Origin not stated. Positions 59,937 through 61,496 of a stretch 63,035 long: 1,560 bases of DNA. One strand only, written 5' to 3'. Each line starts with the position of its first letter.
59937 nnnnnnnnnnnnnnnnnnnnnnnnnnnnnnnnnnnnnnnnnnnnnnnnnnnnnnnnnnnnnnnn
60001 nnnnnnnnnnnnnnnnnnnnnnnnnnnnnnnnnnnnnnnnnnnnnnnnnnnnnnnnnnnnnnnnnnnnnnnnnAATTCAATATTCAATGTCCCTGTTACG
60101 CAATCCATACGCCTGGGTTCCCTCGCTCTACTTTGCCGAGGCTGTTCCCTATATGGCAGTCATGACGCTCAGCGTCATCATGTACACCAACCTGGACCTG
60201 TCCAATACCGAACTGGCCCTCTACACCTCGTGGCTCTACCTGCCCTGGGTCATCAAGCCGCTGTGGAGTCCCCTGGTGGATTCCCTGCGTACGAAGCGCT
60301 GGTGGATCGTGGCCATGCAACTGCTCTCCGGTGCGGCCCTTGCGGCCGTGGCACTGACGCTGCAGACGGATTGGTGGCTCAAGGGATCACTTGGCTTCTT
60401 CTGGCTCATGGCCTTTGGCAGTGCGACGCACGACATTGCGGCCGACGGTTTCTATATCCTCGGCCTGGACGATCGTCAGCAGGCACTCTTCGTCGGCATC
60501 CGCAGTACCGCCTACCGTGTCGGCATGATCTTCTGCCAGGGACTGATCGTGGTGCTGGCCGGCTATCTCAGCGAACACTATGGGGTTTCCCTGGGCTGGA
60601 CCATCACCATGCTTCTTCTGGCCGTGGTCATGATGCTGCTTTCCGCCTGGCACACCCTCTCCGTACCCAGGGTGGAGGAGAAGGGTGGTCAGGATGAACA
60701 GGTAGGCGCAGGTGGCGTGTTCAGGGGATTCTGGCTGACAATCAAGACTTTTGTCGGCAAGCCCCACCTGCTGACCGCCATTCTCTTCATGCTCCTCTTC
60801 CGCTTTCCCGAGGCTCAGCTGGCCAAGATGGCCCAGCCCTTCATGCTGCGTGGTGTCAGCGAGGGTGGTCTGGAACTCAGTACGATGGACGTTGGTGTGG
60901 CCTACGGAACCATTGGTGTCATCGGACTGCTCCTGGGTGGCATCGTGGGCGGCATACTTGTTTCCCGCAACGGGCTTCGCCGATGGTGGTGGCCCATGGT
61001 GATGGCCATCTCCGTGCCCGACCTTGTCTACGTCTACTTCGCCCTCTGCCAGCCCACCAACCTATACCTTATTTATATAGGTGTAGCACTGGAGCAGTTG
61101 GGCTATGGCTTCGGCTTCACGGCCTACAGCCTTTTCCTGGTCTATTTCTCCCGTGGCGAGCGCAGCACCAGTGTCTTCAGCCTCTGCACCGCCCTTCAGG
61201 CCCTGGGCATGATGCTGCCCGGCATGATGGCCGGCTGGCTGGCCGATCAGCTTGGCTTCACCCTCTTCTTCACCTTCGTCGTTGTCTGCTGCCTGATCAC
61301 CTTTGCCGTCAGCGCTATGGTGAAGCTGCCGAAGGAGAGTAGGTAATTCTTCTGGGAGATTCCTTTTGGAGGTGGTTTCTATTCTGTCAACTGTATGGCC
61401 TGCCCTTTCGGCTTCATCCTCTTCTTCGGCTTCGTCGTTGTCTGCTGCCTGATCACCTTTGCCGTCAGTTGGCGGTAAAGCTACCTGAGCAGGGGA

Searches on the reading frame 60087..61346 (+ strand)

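Call 49: search_protein_families(library=pfam, proteins=[window:60087-61346:+], max_evalue=0.0001)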
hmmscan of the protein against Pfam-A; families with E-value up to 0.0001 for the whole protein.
window:60087-61346:+ (419 aa): 3 families
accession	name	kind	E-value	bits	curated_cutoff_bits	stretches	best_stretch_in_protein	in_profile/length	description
PF07690.21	MFS_1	-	3.1e-18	66.2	33.4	2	22-377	12-345/347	Major Facilitator Superfamily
PF03092.22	BT1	-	2.9e-10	39.9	22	1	24-238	8-227/432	BT1 family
PF13000.13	Acatn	-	2.4e-05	23.5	23.7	0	14-99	8-99/546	Acetyl-coenzyme A transporter 1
